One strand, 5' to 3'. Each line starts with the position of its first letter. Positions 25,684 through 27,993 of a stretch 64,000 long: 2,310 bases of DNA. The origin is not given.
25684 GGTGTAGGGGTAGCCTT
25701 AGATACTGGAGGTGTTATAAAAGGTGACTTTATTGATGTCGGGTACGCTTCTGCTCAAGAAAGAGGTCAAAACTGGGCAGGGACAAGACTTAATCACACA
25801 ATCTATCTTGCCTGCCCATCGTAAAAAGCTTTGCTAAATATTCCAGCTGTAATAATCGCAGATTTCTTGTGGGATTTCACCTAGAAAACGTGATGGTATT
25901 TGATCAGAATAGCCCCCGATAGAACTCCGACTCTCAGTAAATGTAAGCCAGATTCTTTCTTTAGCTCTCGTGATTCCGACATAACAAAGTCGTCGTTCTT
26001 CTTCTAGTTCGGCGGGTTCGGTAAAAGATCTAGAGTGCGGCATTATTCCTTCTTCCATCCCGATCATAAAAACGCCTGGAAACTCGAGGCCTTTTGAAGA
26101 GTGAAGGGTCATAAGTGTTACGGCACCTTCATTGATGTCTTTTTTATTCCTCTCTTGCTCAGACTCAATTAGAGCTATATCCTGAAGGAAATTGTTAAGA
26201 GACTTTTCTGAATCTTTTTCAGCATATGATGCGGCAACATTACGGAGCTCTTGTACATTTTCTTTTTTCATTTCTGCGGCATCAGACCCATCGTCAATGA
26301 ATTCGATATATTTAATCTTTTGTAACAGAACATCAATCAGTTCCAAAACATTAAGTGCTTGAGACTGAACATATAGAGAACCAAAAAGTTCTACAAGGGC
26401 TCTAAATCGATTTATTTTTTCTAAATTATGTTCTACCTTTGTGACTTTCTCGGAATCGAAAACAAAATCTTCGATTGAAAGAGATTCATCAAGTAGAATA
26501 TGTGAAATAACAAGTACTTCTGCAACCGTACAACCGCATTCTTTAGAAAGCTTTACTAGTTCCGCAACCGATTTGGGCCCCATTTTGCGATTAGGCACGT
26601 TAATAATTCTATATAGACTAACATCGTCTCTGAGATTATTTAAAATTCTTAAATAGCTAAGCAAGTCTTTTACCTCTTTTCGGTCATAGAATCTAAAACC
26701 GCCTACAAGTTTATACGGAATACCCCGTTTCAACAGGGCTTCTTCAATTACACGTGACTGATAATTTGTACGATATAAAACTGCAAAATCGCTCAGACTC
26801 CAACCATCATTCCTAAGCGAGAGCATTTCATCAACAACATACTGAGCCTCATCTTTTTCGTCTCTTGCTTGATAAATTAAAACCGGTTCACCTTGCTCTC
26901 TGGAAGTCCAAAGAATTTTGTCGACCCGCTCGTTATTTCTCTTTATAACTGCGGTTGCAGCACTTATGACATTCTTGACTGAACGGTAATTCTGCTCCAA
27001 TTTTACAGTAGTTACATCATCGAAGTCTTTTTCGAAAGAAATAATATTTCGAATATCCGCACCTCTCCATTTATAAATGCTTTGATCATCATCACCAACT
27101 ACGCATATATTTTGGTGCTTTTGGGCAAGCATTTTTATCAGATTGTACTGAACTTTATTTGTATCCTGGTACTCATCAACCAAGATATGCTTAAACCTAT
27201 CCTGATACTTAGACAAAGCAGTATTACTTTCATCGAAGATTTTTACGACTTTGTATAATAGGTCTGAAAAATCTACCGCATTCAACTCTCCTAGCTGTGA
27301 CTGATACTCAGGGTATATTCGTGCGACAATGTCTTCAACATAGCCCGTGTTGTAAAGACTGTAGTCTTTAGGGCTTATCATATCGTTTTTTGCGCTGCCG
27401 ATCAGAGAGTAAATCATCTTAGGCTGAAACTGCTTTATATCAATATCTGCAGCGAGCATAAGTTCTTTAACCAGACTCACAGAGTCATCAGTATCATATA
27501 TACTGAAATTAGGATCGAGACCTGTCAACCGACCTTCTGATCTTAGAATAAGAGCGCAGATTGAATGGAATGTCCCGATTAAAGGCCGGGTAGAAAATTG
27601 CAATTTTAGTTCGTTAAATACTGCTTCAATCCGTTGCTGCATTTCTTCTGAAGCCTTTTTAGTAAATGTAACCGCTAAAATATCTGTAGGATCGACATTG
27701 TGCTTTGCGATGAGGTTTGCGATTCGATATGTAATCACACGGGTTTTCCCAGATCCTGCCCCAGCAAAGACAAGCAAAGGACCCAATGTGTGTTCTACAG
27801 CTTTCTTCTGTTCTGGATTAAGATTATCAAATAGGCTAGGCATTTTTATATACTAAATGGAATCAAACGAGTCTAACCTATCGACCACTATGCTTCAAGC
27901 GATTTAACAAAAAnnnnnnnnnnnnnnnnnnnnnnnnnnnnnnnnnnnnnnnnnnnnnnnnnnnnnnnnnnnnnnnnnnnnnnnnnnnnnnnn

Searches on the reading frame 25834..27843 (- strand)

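Call 52: search_protein_families(library=pfam, proteins=[window:25834-27843:-], max_evalue=0.01)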
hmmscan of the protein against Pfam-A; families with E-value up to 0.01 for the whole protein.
window:25834-27843:- (669 aa): 7 families
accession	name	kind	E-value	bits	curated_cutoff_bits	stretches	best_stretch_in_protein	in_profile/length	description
PF00580.27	UvrD-helicase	-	4e-94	315.7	23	1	8-275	1-271/271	UvrD/REP helicase N-terminal domain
PF13361.12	UvrD_C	-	3.5e-81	273.8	25.6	1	280-637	1-349/350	UvrD-like helicase C-terminal domain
PF13245.12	AAA_19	-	1.3e-23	84.1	25.1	1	12-258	1-132/134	AAA domain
PF13538.12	UvrD_C_2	-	8.4e-10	38.8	27.4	1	575-633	2-51/52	UvrD-like helicase C-terminal domain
PF13604.12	AAA_30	-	4e-08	33.6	27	1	8-73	2-67/191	AAA domain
PF01443.25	Viral_helicase1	-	5.2e-07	30.1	21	0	198-297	42-138/228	Viral superfamily 1 RNA helicase core domain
PF00270.35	DEAD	-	0.00041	20.6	26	1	9-83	1-76/167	DEAD/DEAH box helicase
